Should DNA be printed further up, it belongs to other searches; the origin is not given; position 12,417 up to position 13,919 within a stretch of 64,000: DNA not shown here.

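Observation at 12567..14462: In-frame TAA separates the VgrG-linked carrier ORF from the AHH nuclease ORF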

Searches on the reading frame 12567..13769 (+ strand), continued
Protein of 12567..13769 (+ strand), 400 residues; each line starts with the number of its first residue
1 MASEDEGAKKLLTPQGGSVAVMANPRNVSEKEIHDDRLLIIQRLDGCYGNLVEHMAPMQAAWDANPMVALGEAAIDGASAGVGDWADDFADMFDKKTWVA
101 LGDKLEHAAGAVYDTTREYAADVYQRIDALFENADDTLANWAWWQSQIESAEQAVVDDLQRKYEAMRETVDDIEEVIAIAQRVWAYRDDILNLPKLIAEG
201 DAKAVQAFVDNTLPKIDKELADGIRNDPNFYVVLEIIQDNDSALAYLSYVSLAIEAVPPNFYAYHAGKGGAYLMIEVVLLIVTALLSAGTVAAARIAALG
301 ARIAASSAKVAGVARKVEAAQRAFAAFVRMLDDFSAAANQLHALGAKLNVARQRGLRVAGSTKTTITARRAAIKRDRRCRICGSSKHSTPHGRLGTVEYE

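Call 43: search_protein_families(library=pfam, proteins=[P0237, P0238, P0245, P0248, P0250, P0252, P0261, P0264, P0271, P0308], max_evalue=0.01)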
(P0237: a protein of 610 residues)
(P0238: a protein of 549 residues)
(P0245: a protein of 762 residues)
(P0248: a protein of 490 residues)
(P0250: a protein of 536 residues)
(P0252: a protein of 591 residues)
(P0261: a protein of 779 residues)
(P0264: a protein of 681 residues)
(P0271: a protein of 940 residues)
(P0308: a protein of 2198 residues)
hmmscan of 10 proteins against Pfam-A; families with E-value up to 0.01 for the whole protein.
P0237 (610 aa): 2 families
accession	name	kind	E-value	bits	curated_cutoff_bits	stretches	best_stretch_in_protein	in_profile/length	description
PF06295.17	ZapG-like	-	0.0014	19.1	33.5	0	353-397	28-72/123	Z-ring associated protein G-like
PF09361.15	Phasin_2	-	0.006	17.2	24.9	1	290-339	49-98/100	Phasin protein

P0238 (549 aa): 2 families
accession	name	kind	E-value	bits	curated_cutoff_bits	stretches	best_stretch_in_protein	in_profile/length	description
PF01476.26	LysM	-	6.4e-07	29.7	20.9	1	5-22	1-18/43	LysM domain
PF01442.23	Apolipoprotein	-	0.0043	17.2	90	0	239-330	60-145/190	Apolipoprotein A1/A4/E domain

P0245 (762 aa): 0 families

P0248 (490 aa): 0 families

P0250 (536 aa): 0 families

P0252 (591 aa): 0 families

P0261 (779 aa): 0 families

P0264 (681 aa): 0 families

P0271 (940 aa): 1 family
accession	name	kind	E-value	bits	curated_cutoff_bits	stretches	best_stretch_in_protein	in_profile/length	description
PF13665.11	Tox-PAAR-like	-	1.9e-34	118.5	31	1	22-127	3-107/108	Toxin PAAR-like domain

P0308 (2198 aa): 3 families
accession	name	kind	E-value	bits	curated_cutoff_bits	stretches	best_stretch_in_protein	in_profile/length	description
PF05593.20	RHS_repeat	-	1.8e-30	105.1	22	2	862-898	1-38/38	RHS Repeat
PF13665.11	Tox-PAAR-like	-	5.4e-22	78.4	31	1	536-642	2-108/108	Toxin PAAR-like domain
PF20148.4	DUF6531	-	3.8e-08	34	24.1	1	708-765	2-57/74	Domain of unknown function (DUF6531)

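Call 48: find_encoding_contigs(protein=P0280, flank=6000, max_places=3)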
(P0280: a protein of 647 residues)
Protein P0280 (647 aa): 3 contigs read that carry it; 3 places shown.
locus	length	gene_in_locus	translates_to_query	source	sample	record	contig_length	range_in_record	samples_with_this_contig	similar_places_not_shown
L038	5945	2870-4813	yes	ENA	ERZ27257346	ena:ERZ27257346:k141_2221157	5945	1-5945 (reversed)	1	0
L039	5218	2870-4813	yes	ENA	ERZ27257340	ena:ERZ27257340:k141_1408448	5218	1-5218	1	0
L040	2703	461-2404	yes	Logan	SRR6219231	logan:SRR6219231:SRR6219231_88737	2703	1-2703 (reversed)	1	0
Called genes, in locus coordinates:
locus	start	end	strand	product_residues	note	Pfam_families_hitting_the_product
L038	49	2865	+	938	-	PF05954:Phage_GPD, PF04717:Phage_base_V, PF13296:T6SS_Vgr, PF10106:DUF2345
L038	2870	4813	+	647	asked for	PF14412:AHH (weak)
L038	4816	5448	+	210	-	-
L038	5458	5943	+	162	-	?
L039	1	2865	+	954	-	?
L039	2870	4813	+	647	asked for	PF14412:AHH (weak)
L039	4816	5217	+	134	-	?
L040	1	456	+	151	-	?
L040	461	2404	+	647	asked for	PF14412:AHH (weak)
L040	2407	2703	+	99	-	?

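Call 49: list_cluster_members(proteins=[P0280, P0332, P0342, P0365, P0333, P0277, P0308, P0324, P0335])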
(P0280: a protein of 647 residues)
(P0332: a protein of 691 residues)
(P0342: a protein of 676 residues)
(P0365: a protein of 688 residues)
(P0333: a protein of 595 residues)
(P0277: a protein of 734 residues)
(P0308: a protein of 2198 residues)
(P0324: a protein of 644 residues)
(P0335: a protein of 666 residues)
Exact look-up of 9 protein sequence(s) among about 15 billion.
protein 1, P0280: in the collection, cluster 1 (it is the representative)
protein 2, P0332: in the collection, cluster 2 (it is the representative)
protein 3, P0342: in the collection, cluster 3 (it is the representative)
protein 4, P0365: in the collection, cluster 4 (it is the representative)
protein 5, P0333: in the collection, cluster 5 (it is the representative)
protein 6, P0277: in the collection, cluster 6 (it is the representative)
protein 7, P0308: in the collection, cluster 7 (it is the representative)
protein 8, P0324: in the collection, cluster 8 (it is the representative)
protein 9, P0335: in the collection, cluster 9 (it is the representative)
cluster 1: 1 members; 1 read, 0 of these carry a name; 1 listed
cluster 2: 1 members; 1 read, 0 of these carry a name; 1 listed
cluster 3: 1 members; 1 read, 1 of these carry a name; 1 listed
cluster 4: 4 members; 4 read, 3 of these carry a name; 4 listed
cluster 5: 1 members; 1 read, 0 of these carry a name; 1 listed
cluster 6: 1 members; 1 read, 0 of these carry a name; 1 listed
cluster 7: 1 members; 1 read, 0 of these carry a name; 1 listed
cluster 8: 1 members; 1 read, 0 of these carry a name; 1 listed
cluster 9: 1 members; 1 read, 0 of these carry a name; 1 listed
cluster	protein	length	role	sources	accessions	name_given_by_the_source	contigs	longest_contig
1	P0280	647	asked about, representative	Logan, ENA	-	-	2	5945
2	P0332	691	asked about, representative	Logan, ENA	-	-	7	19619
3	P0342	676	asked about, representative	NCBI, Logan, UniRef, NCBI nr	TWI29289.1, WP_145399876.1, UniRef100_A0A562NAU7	AHH domain-containing protein [Paracoccus sulfuroxidans] | HNH/ENDO VII superfamily nuclease n=1 Tax=Paracoccus sulfuroxidans TaxID=384678 ...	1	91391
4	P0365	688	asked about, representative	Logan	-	-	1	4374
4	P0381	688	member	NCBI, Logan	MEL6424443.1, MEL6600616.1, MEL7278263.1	MAG: AHH domain-containing protein [Pseudomonadota bacterium]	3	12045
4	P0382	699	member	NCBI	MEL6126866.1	MAG: AHH domain-containing protein [Pseudomonadota bacterium]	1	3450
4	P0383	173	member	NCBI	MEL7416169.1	MAG: hypothetical protein AAGJ92_09815, partial [Pseudomonadota bacterium]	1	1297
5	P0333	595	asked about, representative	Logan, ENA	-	-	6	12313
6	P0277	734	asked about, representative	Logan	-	-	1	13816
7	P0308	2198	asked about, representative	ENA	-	-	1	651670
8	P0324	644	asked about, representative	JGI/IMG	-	-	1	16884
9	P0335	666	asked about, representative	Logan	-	-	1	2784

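Call 50: find_homologous_proteins(query=P0280, max_evalue=0.00001)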
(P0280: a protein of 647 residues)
Query P0280 (647 aa): 2 proteins with E <= 0.00001 among 8000 candidates.
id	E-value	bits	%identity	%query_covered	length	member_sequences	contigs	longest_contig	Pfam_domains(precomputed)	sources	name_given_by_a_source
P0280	0.0e+0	1477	100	100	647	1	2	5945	PF14412.13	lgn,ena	-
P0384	8.5e-226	769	57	100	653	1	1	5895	-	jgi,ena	-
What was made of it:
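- Tried and rejected: The third find_homologous_proteins search, with P0280, found only one further fused relative (call 50).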

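Call 59: find_encoding_contigs(protein=P0308, flank=5000, max_places=2)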
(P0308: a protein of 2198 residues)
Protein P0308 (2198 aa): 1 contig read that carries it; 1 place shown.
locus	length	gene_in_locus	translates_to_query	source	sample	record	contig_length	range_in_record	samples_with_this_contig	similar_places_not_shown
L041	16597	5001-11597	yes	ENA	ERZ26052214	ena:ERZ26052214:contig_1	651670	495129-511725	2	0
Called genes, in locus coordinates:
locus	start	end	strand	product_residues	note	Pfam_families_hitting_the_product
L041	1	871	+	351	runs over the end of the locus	PF09937:DUF2169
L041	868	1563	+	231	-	-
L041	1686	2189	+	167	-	-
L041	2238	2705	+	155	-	-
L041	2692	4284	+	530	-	-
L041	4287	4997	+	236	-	-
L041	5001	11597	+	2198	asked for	PF26363:Phospholipase-like, PF13665:Tox-PAAR-like, PF20148:DUF6531, PF05593:RHS_repeat (faint), PF25023:TEN_YD-shell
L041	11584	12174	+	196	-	PF14412:AHH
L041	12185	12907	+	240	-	-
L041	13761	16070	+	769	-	PF05593:RHS_repeat (faint), PF25023:TEN_YD-shell, PF15604:Ntox15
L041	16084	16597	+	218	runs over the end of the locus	PF08887:GAD-like, PF08906:T6SS_Tdi1_C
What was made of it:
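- The A-like region occupies the toxin position at the tip of an Rhs protein (P0308; calls 43, 59).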

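Call 60: find_encoding_contigs(protein=P0342, flank=6000, max_places=2)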
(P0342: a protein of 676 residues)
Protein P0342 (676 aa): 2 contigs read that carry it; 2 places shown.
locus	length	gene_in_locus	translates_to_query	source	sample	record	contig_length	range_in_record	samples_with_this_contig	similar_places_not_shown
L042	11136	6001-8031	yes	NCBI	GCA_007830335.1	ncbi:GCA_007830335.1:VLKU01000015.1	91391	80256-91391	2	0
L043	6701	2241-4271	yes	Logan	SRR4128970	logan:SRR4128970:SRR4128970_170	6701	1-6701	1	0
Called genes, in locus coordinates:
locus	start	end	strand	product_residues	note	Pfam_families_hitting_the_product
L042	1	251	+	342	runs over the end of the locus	PF00111:Fer2, PF00970:FAD_binding_6, PF00175:NAD_binding_1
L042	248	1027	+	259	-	PF00106:adh_short, PF13561:adh_short_C2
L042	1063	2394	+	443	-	PF00083:Sugar_tr, PF07690:MFS_1, PF06779:MFS_4, PF07690:MFS_1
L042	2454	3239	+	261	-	PF00561:Abhydrolase_1, PF12146:Hydrolase_4, PF12697:Abhydrolase_6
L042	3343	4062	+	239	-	PF20388:DUF6683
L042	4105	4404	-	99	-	PF13683:rve_3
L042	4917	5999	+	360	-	PF13503:DUF4123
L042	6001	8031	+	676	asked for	PF14412:AHH (weak)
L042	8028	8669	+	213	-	PF07791:Imm11 (weak)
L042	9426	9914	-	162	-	PF00665:rve, PF13683:rve_3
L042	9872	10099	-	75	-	-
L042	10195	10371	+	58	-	-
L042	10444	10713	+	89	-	PF02796:HTH_7 (weak)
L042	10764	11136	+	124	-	PF01527:HTH_Tnp_1 (weak)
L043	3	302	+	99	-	?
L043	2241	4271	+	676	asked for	PF14412:AHH (weak)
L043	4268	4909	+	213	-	PF07791:Imm11 (weak)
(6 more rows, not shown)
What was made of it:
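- P0342 of Paracoccus lies between a DUF4123 adaptor and an Imm11-like gene (call 60). In Paracoccus a true DUF4123 adaptor is encoded in addition to the fused A-AHH (call 60).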

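Call 61: find_encoding_contigs(protein=P0333, flank=6000, max_places=2)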
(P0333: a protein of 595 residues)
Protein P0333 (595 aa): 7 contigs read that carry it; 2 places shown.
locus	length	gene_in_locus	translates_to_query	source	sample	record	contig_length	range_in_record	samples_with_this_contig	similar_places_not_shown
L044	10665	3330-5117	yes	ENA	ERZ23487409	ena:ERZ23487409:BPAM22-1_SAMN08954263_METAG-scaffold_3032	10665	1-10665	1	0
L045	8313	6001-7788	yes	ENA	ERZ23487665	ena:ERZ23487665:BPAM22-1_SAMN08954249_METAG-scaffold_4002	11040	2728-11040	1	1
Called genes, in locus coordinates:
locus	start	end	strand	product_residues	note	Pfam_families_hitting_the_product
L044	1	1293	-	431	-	?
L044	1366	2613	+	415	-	PF02624:YcaO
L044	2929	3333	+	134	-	-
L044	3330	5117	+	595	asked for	PF15604:Ntox15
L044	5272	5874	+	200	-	PF08887:GAD-like, PF08906:T6SS_Tdi1_C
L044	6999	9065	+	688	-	-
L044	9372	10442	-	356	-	PF00589:Phage_integrase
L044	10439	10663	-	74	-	?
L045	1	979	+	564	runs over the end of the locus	PF03098:An_peroxidase (weak)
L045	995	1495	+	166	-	-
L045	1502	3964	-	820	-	PF00211:Guanylate_cyc, PF03704:BTAD, PF14559:TPR_19 (faint)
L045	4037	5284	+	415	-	PF02624:YcaO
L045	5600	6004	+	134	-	-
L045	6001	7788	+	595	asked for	PF15604:Ntox15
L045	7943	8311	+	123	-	?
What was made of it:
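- A-like plus Ntox15 (P0333) is followed only by a Tdi1-type immunity gene (call 61). A-like plus Ntox15 is followed only by a Tdi1-type immunity gene (call 61).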

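Call 73: search_protein_families(library=pfam, alignment_id=A1, max_evalue=1)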
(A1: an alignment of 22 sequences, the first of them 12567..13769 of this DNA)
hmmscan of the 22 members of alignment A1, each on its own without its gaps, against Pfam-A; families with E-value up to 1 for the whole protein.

A. member 1, window:12567-13769:+ (400 aa): 7 families
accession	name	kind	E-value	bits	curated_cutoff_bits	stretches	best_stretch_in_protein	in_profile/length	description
PF01442.23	Apolipoprotein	-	0.023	14.9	90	1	103-172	106-176/190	Apolipoprotein A1/A4/E domain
PF05873.17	Mt_ATP-synt_D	-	0.078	13.3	27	1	111-167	24-76/154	ATP synthase D chain, mitochondrial (ATP5H)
PF07697.16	7TMR-HDED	-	0.12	12.8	27.6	1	94-173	20-80/224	7TM-HD extracellular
PF05531.17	NPV_P10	-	0.15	13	29.8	0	306-348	16-58/75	Nucleopolyhedrovirus P10 protein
PF13628.12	DUF4142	-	0.22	12.3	27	0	179-221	91-133/138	Domain of unknown function (DUF4142)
PF15579.11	Imm52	-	0.48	10.4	25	0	109-169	5-65/233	Immunity protein 52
PF09177.16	STX6_10_61_N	-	0.83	10.7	29.4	0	123-182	6-69/99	Syntaxin 6/10/61, N-terminal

B. families by the number of members that match (of 22 scanned): 60 families (the first 25 are shown)
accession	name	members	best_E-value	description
PF04888.17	SseC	5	3.1e-06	Secretion system effector C (SseC) like family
PF06009.19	Laminin_II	4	0.0012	Laminin Domain II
PF07464.16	ApoLp-III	4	0.0046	Apolipophorin-III precursor (apoLp-III)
PF02646.22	RmuC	4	0.014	RmuC family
PF05615.18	THOC7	3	0.016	Tho complex subunit 7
PF14479.11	HeLo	3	0.12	Prion-inhibition and propagation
PF10288.14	CTU2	2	0.0014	Cytoplasmic tRNA 2-thiolation protein 2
PF12122.13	Rhomboid_N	2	0.0046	Cytoplasmic N-terminal domain of rhomboid serine protease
PF11071.14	Nuc_deoxyri_tr3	2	0.013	Nucleoside 2-deoxyribosyltransferase YtoQ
PF05659.16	RPW8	2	0.027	Arabidopsis broad-spectrum mildew resistance protein RPW8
PF14341.11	PilX_N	2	0.041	PilX N-terminal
PF17109.10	Goodbye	2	0.079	fungal STAND N-terminal Goodbye domain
PF13665.11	Tox-PAAR-like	1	3.5e-30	Toxin PAAR-like domain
PF13317.11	DUF4088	1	0.00043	Protein of unknown function (DUF4088)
PF05802.16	SctB2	1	0.0038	SPI-2 type 3 secretion system translocon protein SctB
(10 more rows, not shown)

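Call 74: search_protein_families(library=pfam, proteins=[P0029, P0042, P0035, P0037, P0036], max_evalue=0.01)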
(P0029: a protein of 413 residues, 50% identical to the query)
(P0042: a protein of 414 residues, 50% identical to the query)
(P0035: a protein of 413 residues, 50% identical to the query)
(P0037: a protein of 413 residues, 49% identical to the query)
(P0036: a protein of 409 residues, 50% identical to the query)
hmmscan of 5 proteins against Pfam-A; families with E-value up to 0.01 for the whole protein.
P0029 (413 aa): 1 family
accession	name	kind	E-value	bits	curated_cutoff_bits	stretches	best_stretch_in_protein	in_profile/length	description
PF04888.17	SseC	-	3.1e-06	27.5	30.2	1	64-195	144-255/312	Secretion system effector C (SseC) like family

P0042 (414 aa): 1 family
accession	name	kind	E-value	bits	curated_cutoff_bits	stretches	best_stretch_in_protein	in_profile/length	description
PF04888.17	SseC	-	1.4e-05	25.3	30.2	1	64-195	144-255/312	Secretion system effector C (SseC) like family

P0035 (413 aa): 2 families
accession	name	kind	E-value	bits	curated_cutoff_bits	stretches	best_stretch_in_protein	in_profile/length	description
PF04888.17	SseC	-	0.00083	19.5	30.2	0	67-185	147-247/312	Secretion system effector C (SseC) like family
PF07464.16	ApoLp-III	-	0.0097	16.5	36.3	0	104-195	28-119/146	Apolipophorin-III precursor (apoLp-III)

P0037 (413 aa): 2 families
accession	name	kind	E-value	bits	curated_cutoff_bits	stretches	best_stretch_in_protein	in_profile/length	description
PF04888.17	SseC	-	0.0024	18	30.2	0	64-195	144-252/312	Secretion system effector C (SseC) like family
PF07464.16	ApoLp-III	-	0.0046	17.5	36.3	0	104-195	28-119/146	Apolipophorin-III precursor (apoLp-III)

P0036 (409 aa): 1 family
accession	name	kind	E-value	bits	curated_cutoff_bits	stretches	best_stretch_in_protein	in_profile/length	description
PF06009.19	Laminin_II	-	0.0059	17.1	33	0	123-189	2-68/138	Laminin Domain II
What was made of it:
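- The SseC (T3SS translocon) hits are below the Pfam threshold and lie in the coiled-coil part, not the hairpin (call 74). Weak sub-threshold resemblance to SseC/SctB translocon, apolipoprotein and HeLo/RPW8-type helical families (calls 73, 74).
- Tried and rejected: The SseC hits are sub-threshold (calls 73, 74).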
